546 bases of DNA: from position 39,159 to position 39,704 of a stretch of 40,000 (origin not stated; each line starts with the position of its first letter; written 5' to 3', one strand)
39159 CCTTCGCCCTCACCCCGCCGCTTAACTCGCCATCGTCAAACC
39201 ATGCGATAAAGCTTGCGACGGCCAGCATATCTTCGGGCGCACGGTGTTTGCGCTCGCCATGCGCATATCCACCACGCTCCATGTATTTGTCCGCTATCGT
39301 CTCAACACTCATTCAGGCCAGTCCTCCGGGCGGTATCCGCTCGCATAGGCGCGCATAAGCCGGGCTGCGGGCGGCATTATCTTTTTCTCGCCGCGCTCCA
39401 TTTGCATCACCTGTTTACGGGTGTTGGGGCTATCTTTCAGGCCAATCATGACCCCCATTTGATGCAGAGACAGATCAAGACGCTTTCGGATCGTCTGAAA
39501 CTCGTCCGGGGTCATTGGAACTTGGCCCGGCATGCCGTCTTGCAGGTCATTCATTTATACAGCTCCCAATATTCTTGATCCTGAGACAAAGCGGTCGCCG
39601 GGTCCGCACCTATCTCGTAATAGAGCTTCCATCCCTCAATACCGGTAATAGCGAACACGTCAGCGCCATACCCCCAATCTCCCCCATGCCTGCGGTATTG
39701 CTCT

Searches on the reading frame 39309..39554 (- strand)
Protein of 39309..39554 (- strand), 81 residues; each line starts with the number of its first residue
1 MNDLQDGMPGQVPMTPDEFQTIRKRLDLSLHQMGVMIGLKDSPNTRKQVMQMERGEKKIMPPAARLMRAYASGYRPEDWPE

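Call 22: find_encoding_contigs(protein=window:39309-39554:-, flank=10000, max_places=10)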
Protein window:39309-39554:- (81 aa): 1 contig read that carries it; 1 place shown.
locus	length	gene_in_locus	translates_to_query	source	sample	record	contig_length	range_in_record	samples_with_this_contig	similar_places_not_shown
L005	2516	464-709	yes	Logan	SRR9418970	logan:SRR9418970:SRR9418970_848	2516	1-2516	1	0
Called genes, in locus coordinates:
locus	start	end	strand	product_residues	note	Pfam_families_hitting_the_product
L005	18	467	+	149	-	-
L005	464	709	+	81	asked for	-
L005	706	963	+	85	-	-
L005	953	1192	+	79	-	-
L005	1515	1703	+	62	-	-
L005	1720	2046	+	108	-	-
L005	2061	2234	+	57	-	-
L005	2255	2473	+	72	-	-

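Call 41: search_protein_families(library=phrogs, proteins=[window:39309-39554:-], max_evalue=0.01)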
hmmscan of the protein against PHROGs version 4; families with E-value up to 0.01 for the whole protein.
window:39309-39554:- (81 aa): 1 family
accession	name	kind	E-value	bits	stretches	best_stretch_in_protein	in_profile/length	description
phrog_14076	-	transcription regulation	3.1e-34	118.3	1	2-81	1-78/86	transcriptional regulator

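Call 70: search_protein_families(library=pfam, proteins=[window:39309-39554:-], max_evalue=0.01)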
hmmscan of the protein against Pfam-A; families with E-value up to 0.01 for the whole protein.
window:39309-39554:- (81 aa): 0 families

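Call 89: search_protein_families(library=ncbifam, proteins=[window:39309-39554:-], max_evalue=0.001)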
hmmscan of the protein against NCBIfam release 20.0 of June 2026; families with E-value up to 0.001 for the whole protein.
window:39309-39554:- (81 aa): 0 families
